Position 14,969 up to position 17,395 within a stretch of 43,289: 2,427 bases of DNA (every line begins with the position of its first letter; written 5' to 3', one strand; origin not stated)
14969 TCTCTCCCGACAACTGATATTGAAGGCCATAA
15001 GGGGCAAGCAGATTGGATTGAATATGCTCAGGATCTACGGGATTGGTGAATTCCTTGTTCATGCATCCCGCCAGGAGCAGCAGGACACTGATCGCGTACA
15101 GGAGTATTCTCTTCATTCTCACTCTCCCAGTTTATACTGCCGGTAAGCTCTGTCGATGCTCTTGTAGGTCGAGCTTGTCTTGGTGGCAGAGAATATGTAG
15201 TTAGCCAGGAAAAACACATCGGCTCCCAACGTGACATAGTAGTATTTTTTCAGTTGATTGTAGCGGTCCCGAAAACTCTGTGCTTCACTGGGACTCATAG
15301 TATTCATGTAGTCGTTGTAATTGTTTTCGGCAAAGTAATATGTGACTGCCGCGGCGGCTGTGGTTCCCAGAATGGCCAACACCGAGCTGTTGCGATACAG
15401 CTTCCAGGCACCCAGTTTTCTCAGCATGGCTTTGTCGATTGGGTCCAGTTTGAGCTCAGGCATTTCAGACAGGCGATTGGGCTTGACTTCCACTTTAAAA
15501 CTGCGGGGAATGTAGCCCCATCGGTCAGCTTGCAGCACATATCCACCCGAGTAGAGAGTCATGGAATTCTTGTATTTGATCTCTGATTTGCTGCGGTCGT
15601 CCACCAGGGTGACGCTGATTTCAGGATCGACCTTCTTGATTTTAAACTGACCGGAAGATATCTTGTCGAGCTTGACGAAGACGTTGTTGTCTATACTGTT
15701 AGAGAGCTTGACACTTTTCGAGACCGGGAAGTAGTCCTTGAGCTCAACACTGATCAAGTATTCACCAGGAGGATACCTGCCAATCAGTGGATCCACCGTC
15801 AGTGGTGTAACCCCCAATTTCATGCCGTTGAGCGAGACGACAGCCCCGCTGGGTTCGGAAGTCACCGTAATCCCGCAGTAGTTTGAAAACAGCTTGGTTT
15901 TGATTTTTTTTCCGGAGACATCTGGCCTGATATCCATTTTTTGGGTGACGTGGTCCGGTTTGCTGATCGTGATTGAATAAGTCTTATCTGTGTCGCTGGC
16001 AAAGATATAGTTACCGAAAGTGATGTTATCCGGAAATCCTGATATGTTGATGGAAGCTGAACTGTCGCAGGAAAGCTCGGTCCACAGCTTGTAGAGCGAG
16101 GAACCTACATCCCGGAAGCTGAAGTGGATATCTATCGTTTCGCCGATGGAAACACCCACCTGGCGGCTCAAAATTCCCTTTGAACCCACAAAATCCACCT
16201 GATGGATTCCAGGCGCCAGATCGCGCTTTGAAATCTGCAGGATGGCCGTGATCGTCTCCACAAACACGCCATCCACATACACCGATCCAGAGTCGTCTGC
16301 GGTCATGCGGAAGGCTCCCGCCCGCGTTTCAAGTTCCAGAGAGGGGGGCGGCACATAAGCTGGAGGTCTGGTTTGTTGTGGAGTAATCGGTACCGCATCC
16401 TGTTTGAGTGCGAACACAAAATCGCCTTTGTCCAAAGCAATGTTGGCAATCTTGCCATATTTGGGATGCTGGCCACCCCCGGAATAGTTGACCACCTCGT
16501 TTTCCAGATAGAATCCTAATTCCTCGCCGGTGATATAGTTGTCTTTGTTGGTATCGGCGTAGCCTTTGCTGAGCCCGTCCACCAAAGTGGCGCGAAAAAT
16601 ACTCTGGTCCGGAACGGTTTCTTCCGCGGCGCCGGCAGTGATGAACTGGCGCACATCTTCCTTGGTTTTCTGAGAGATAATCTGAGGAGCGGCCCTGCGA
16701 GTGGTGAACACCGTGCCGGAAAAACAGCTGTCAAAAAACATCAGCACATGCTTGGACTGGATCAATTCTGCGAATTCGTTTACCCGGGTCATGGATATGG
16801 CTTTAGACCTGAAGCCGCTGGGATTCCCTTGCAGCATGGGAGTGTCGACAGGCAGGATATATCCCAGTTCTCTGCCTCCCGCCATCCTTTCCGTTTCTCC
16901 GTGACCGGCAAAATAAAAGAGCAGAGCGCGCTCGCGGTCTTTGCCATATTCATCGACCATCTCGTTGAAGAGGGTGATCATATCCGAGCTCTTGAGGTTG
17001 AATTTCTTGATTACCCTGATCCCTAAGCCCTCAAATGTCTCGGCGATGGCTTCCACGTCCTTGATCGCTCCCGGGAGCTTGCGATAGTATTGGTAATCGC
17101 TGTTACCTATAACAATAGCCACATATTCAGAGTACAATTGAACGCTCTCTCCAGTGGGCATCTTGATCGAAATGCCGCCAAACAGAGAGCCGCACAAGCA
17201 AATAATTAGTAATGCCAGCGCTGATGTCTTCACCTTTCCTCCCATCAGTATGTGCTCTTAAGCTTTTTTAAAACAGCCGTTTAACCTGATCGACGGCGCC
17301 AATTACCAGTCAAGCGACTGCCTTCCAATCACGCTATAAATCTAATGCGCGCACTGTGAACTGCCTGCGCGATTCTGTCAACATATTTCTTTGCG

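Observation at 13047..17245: Self-contained, translationally coupled exported module: a caspase-PEGA-TM protein plus an FGE-fold/CHB_HEX-repeat lipoprotein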

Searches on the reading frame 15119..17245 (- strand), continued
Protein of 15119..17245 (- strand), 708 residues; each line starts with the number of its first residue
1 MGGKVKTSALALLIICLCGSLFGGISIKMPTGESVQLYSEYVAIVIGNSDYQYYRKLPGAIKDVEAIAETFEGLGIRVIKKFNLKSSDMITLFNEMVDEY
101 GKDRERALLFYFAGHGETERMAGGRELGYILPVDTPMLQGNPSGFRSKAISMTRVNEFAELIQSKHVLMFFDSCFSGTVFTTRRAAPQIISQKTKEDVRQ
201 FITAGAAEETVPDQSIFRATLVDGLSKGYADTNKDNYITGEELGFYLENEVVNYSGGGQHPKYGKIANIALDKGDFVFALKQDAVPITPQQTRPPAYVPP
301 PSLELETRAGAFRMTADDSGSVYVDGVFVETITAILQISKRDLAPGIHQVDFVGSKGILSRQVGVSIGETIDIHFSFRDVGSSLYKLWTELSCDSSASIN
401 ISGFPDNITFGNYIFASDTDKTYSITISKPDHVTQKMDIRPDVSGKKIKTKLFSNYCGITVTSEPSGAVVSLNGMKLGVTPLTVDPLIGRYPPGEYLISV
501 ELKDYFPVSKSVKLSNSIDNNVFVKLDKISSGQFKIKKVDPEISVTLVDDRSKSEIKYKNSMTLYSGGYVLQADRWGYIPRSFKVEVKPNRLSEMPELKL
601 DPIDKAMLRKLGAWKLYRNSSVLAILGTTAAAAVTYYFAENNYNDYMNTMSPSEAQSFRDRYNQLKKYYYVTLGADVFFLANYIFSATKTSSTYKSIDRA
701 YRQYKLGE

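Call 58: predict_structure(alignment_id=A3)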
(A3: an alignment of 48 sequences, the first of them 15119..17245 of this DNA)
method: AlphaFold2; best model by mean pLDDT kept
length: 708 residues; sequences in the alignment: 48
mean_pLDDT: 86.1   pTM: 0.44
mean pLDDT of the five models: 86.1, 84.1, 82.5, 81.7, 79.9
residues with pLDDT >= 90: 370; 70-90: 270; 50-70: 37; < 50: 31
segments of 3 or more residues with pLDDT < 50: 1-3, 287-307
pLDDT, mean of each block of 10 residues (from residue 1): 54 67 70 85 97 93 94 94 98 97 96 95 92 97 97 96 97 77 62 90 85 81 93 89 93 82 91 91 50 35 47 92 92 81 88 94 90 93 90 89 79 90 93 93 91 88 96 93 87 92 90 84 88 87 88 84 87 82 89 88 79 88 88 92 93 92 92 84 89 82 67
secondary structure, 60 per line:
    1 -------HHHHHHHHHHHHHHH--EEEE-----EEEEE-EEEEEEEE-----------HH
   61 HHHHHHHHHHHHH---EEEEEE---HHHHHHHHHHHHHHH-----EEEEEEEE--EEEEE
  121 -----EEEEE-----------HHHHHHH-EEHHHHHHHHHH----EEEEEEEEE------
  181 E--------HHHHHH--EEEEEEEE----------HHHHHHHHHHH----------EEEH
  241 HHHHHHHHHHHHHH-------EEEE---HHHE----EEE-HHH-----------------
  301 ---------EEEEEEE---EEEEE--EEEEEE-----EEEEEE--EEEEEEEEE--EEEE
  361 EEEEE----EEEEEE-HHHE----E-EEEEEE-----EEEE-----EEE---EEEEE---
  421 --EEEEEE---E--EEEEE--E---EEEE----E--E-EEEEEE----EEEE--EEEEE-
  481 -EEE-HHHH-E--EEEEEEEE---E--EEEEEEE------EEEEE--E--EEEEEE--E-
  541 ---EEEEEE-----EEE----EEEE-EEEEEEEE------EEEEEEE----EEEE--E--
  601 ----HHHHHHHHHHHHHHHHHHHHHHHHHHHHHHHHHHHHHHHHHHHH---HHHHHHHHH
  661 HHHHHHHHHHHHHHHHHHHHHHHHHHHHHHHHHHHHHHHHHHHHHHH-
elements in order (helices of 4 or more, strands of 3 or more residues): H8-22 E25-28 E34-38 E40-47 H59-73 E77-82 H86-100 E106-113 E116-120 E126-130 H142-148 H152-161 E166-174 H190-195 E198-205 H216-226 E237-239 H240-254 E262-265 E277-279 E310-316 E320-324 E327-332 E338-343 E346-354 E357-365 E370-375 E387-392 E398-401 E407-409 E413-417 E423-428 E435-439 E446-449 E459-464 E469-472 E475-479 E482-484 H486-489 E494-501 E508-514 E521-525 E531-536 E544-549 E555-557 E562-565 E567-574 E581-587 E592-595 H605-648 H652-707

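Call 62: fold_search(model_id=the predicted structure, library=pdb)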
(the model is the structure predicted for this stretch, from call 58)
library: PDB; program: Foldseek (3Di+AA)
matches with E <= 10: 1076; with E <= 0.001: 283
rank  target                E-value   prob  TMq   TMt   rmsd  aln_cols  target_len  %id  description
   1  8v4x_D                3.2e-13  1.00  0.26  0.47  20.0       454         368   14  Structure of MALT1 in complex with an allosteric inhibitor (released 2024-05-01)
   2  7paw_B                4.2e-13  1.00  0.24  0.45  20.1       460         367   13  MALT1 in complex with compound 1 (released 2021-11-17)
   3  4i1p_C                4.7e-13  1.00  0.25  0.44  19.9       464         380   13  Human MALT1 (caspase-IG3) in complex with activity based-probe (released 2014-07-09)
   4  4i1p_A                6.6e-13  1.00  0.25  0.44  19.6       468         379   13  Human MALT1 (caspase-IG3) in complex with activity based-probe (released 2014-07-09)
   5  3uo8_B                8.8e-13  1.00  0.24  0.45  20.2       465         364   12  Crystal structure of the MALT1 paracaspase (P1 form) (released 2011-12-21)
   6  8v4x_C                1.5e-12  1.00  0.26  0.48  20.1       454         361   13  Structure of MALT1 in complex with an allosteric inhibitor (released 2024-05-01)
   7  7pav_A                1.7e-12  1.00  0.25  0.47  19.5       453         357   13  MALT1 in complex with compound 1 (released 2021-11-17)
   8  8v4x_B                1.8e-12  1.00  0.25  0.46  20.4       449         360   13  Structure of MALT1 in complex with an allosteric inhibitor (released 2024-05-01)
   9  7pav_B                4.2e-12  1.00  0.25  0.45  20.4       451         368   13  MALT1 in complex with compound 1 (released 2021-11-17)
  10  8v4x_E                5.6e-12  1.00  0.24  0.45  19.7       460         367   13  Structure of MALT1 in complex with an allosteric inhibitor (released 2024-05-01)
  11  7paw_A                7.0e-12  1.00  0.25  0.48  19.5       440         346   14  MALT1 in complex with compound 1 (released 2021-11-17)
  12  6yn9                  8.3e-12  1.00  0.23  0.43  20.3       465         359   12  MALT1(329-728) in complex with a sulfonamide containing compound (released 2020-06-24)
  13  3uo8_C                8.8e-12  1.00  0.24  0.45  19.9       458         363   12  Crystal structure of the MALT1 paracaspase (P1 form) (released 2011-12-21)
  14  3v4o_A                9.3e-12  1.00  0.24  0.67   5.4       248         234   18  Human MALT1 (caspase domain) in complex with an irreversible peptidic inhibitor (released 2012-03-14)
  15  8v4x_F                1.1e-11  1.00  0.25  0.48  19.5       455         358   14  Structure of MALT1 in complex with an allosteric inhibitor (released 2024-05-01)
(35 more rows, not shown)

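Call 67: find_related_loci(query=A1, collection=viral_contigs, flank=5000)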
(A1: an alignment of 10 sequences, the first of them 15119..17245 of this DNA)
Query A1 (708 aa) in viral_contigs; peptide patterns used: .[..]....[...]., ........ (x = any residue, [..] = any of these).
55 stretches matched a pattern; 5 encode a relative of the query (tblastn E <= 1e-3); 5 distinct loci.
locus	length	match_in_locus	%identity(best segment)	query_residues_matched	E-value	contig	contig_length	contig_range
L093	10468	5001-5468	26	39-196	6e-7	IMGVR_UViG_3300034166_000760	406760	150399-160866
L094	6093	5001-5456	26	30-180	2e-6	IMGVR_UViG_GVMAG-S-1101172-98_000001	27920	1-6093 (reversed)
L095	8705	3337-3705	26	56-180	4e-5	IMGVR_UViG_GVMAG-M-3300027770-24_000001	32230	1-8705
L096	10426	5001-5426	26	43-183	7e-5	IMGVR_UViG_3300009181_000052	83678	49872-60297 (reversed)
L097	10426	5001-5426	26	43-183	7e-5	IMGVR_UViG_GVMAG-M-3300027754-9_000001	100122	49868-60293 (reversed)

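Call 70: find_encoding_contigs(protein=P0002, flank=6000, max_places=2)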
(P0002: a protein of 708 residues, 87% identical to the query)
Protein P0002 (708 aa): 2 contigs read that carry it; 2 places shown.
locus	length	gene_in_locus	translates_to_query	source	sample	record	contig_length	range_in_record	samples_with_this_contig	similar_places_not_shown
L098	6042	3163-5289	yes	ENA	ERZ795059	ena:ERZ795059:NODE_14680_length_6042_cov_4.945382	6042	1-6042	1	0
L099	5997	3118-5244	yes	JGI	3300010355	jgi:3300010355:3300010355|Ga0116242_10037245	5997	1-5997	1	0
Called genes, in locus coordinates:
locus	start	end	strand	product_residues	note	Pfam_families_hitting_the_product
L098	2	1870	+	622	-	?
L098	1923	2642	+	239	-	PF02146:SIR2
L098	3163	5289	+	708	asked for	PF00656:Peptidase_C14, PF08308:PEGA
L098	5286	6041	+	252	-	?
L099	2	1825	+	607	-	?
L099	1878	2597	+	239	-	PF02146:SIR2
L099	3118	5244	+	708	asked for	PF00656:Peptidase_C14, PF08308:PEGA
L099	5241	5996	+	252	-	?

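Call 89: search_protein_families(library=pfam, proteins=[L070:1013-2965:+, L070:3098-4804:+, L070:4893-6827:+, L070:6913-8841:+], max_evalue=0.001)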
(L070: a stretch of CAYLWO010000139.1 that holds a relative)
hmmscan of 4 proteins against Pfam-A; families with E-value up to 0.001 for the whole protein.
L070:1013-2965:+ (650 aa): 4 families
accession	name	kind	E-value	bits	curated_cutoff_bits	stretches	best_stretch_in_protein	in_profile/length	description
PF00069.31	Pkinase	-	1e-60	205.8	31.7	1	13-260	1-257/263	Protein kinase domain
PF03781.23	FGE-sulfatase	-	2.8e-57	194.7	23.3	1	423-647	7-254/255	Sulfatase-modifying factor enzyme 1-like domain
PF07714.23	PK_Tyr_Ser-Thr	-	8.8e-41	140.3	23.1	1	15-261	3-255/258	Protein tyrosine and serine/threonine kinase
PF03109.22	ABC1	-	0.00066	19.3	22.9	0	76-170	135-222/244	ABC1 atypical kinase-like domain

L070:3098-4804:+ (568 aa): 7 families
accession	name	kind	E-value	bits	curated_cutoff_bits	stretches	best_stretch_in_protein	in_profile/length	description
PF03781.23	FGE-sulfatase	-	6.9e-59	200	23.3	1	348-565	4-254/255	Sulfatase-modifying factor enzyme 1-like domain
PF00069.31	Pkinase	-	7.6e-46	157.1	31.7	1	57-279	1-204/263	Protein kinase domain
PF07714.23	PK_Tyr_Ser-Thr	-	2.9e-31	109.1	23.1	1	60-275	4-208/258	Protein tyrosine and serine/threonine kinase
PF17667.7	Pkinase_fungal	-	2.1e-05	23.9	24.1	1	173-249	289-371/387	Fungal protein kinase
PF03109.22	ABC1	-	9.1e-05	22.1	22.9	0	183-219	180-217/244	ABC1 atypical kinase-like domain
PF01636.29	APH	-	0.0002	21.6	23.2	0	174-218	153-198/239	Phosphotransferase enzyme family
PF14531.12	Kinase-like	-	0.0008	19.2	25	0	185-274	160-253/289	Kinase-like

L070:4893-6827:+ (644 aa): 1 family
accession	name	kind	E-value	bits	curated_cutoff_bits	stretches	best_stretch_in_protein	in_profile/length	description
PF00656.27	Peptidase_C14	-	1e-22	81.4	21.4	1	54-317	3-190/233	Caspase domain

L070:6913-8841:+ (642 aa): 5 families
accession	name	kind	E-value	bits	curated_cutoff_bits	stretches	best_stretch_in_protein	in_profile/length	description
PF03781.23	FGE-sulfatase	-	3.5e-60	204.2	23.3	1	414-639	7-254/255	Sulfatase-modifying factor enzyme 1-like domain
PF00069.31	Pkinase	-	4.9e-58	197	31.7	1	12-261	1-258/263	Protein kinase domain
PF07714.23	PK_Tyr_Ser-Thr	-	6.3e-43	147.4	23.1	1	14-255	3-250/258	Protein tyrosine and serine/threonine kinase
PF14531.12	Kinase-like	-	0.00031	20.5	25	1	132-253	163-289/289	Kinase-like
PF12330.14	Haspin_kinase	-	0.00064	19.3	25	0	76-197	177-285/364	Haspin like kinase domain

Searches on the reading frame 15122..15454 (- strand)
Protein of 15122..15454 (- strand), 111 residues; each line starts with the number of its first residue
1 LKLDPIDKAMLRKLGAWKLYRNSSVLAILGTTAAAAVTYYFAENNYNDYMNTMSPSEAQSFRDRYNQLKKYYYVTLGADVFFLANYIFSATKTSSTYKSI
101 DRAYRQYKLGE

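Call 82: search_protein_families(library=pfam, proteins=[window:15122-15454:-], max_evalue=10)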
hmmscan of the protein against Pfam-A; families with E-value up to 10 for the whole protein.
seq(111 aa): 1 family
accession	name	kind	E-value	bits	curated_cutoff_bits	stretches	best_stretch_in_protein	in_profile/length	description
PF20073.4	DUF6469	-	0.13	12.8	27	1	57-86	22-51/130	Domain of unknown function (DUF6469)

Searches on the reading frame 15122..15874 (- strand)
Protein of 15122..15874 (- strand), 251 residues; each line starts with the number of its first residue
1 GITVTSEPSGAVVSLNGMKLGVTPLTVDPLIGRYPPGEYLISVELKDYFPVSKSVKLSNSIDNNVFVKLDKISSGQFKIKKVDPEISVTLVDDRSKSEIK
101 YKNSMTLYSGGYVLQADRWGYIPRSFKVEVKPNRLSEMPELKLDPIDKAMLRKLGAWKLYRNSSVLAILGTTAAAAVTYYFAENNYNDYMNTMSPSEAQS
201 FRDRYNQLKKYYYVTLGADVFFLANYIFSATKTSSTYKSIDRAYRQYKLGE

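Call 64: find_homologous_proteins(query=window:15122-15874:-, max_evalue=0.001)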
Query seq(251 aa) (251 aa): 2 proteins with E <= 0.001 among 823 candidates.
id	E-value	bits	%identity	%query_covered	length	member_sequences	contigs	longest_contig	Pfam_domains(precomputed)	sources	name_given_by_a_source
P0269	1.4e-98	347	99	64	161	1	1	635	-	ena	-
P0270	5.2e-6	44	36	25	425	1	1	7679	PF21226.5,PF13715.13,PF22820.3,PF08308.18,PF13620.13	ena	-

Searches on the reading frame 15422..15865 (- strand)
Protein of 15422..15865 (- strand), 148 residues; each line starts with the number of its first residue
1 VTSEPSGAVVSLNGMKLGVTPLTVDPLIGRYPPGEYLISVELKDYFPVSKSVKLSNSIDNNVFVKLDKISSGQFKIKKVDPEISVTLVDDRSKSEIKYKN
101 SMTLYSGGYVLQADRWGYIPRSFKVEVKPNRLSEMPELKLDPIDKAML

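Call 82: search_protein_families(library=pfam, proteins=[window:15422-15865:-], max_evalue=10)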
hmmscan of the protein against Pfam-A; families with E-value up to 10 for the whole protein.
window:15422-15865:- (148 aa): 2 families
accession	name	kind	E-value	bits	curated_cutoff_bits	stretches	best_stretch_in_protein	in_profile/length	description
PF08308.17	PEGA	-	3.1e-10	40.2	20.8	1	2-68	7-69/71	PEGA domain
PF13715.12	CarbopepD_reg_2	-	0.08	13.4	32.2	0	31-66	41-76/88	CarboxypepD_reg-like domain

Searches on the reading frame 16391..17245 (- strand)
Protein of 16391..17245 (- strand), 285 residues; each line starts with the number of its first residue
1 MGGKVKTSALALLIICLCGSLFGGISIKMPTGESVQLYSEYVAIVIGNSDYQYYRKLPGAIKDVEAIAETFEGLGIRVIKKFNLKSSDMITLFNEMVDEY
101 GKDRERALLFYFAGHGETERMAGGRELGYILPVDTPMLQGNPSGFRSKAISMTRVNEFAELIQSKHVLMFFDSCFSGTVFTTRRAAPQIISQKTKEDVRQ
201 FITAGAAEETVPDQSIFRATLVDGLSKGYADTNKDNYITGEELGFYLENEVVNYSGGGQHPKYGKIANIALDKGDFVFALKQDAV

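Call 97: search_protein_representatives(protein=window:16391-17245:-)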
Query: 285 residues. Proteins with E-value up to 0.001 (for the whole library): 15415; up to 1e-10: 5247; up to 1e-30: 1901. The best 150 are listed.
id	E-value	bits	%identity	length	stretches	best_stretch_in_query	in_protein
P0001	9.9e-185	628.4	100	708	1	1-285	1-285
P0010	1.1e-98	346.2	59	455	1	21-284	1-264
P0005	1.5e-94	332.7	55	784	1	6-281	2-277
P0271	1.7e-91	322.7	38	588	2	23-282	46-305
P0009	1.4e-89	316.4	55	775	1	8-281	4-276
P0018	1.6e-85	303.1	49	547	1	10-280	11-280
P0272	1.2e-84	300.2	50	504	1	12-282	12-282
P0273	1.3e-84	300.1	53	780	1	23-280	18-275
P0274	6.2e-82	291.3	49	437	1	12-281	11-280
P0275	1.4e-80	286.9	49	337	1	13-282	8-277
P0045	7.4e-78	278.0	52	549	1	10-279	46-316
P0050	1.1e-77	277.4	50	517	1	16-282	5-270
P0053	4.5e-77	275.4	49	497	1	11-283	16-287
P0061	5.8e-77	275.0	50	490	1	20-280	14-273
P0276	6.7e-77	274.8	52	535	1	10-281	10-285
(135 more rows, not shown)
